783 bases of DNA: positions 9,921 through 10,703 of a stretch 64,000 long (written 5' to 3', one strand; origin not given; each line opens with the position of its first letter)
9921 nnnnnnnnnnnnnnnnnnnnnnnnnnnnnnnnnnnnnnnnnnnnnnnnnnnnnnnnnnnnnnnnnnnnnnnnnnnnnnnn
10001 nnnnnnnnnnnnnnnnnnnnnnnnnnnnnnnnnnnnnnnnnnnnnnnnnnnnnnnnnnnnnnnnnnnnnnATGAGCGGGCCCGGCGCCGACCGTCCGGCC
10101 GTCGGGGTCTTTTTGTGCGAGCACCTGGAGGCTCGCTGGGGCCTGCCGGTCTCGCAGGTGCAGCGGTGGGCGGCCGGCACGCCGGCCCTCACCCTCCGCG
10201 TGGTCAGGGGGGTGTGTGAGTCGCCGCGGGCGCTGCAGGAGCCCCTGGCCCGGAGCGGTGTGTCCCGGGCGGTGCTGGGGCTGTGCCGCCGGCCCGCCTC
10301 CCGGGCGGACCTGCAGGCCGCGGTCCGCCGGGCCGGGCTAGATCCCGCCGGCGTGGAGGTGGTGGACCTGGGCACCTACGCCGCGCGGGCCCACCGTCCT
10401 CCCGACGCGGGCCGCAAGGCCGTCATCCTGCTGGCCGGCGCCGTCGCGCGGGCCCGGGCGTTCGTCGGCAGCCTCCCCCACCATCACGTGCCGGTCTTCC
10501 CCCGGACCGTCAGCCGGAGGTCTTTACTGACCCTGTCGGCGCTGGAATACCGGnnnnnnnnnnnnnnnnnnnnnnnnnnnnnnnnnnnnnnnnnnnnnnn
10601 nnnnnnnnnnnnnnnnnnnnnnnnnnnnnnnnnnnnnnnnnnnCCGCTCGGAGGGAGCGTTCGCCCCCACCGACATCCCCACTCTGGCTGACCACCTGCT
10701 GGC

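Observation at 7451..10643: Decayed paralogue of the respiratory module: MopB-like N-terminus fused by deletion to the NrfD 3' end, with homopolymer frameshifts, a truncated small subunit, a broken TorD and a degenerate MvhD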

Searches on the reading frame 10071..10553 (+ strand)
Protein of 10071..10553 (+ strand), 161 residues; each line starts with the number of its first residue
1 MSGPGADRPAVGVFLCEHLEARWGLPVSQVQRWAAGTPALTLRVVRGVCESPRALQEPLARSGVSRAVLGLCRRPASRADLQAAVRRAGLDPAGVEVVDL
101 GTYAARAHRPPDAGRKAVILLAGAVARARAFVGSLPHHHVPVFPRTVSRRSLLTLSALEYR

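Call 45: search_solved_structures(query=A1, max_evalue=1)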
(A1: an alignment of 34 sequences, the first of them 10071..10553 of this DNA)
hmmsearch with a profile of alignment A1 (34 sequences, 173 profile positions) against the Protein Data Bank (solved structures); distinct sequences matched with E-value up to 1: 13.
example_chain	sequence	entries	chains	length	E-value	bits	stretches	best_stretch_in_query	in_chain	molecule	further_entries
5odc_A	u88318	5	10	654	5.2e-16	62.1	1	2-126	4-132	Heterodisulfide reductase, subunit A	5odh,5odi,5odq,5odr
9sfi_A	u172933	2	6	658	2.2e-13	53.5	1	3-127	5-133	CoB--CoM heterodisulfide reductase iron-sulfur subunit A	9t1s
8rvu_a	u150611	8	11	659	1.4e-12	50.9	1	3-128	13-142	H(2):CoB-CoM heterodisulfide,ferredoxin reductase subunit A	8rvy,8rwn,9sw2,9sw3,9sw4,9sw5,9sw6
8rvv_A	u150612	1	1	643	3.7e-12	49.6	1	3-128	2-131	H(2):CoB-CoM heterodisulfide,ferredoxin reductase subunit A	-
7bkb_A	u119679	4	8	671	1e-10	44.9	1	3-133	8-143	CoB--CoM heterodisulfide reductase iron-sulfur subunit A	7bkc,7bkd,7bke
6llq_A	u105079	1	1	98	0.066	16.2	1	19-78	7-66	VAL88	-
4qji_A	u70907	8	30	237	0.094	15.7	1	85-124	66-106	Phosphopantothenate--cysteine ligase | Coenzyme A biosynthesis bifunctional protein CoaBC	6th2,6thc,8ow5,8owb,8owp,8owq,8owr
2n3z_A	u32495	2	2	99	0.18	14.8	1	18-71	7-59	OR446 | De novo designed protein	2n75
6tgv_A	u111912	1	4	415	0.23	14.4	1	85-124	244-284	Coenzyme A biosynthesis bifunctional protein CoaBC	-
9kz9_Q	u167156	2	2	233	0.35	13.8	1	116-165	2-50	PsaQ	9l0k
3ss6_A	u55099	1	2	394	0.47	13.4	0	74-113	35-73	Acetyl-CoA acetyltransferase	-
3fz9_A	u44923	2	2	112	0.63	13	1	49-101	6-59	Glutaredoxin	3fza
7r8y_A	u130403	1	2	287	0.85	12.6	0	58-97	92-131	Phosphomethylpyrimidine Kinase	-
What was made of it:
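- On MvhD / FlpD domain (PF02662): The profile of 34 sequences hits HdrA residues 4-132 (5odc_A) at E=5e-16 (call 45).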

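Call 46: search_protein_families(library=pfam, alignment_id=A1, max_evalue=1)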
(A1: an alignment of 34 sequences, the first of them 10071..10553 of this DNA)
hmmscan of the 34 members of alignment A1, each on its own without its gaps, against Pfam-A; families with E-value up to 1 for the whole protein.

A. member 1, window:10071-10553:+ (161 aa): 0 families

B. families by the number of members that match (of 34 scanned): 15 families
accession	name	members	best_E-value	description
PF12837.12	Fer4_6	2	0.0079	4Fe-4S binding domain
PF12838.12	Fer4_7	1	0.0043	4Fe-4S dicluster domain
PF12403.13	Pax2_C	1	0.01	Paired-box protein 2 C terminal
PF14229.12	DUF4332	1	0.016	Domain of unknown function (DUF4332)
PF13484.11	Fer4_16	1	0.041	4Fe-4S double cluster binding domain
PF18035.6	Bap31_Bap29_C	1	0.045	Bap31/Bap29 cytoplasmic coiled-coil domain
PF13378.12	MR_MLE_C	1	0.049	Enolase C-terminal domain-like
PF21815.4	PAS_PdeA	1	0.057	PdeA-like PAS domain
PF00037.32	Fer4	1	0.065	4Fe-4S binding domain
PF12798.12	Fer4_3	1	0.088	4Fe-4S binding domain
PF21500.3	HolB_lid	1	0.1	DNA polymerase III subunit delta', AAA+ ATPase lid domain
PF12800.12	Fer4_4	1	0.13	4Fe-4S binding domain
PF20871.2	KCTD1-15_CTD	1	0.16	BTB/POZ domain-containing protein KCTD1/15, C-terminal domain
PF21405.3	AMG1_II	1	0.22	Phosphoacetylglucosamine mutase AMG1, domain II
PF12797.12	Fer4_2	1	0.95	4Fe-4S binding domain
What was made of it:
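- On MvhD / FlpD domain (PF02662): No Pfam hit for the window fragment or for any of 34 orthologous N-terminal domains at E<=1 (call 46).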
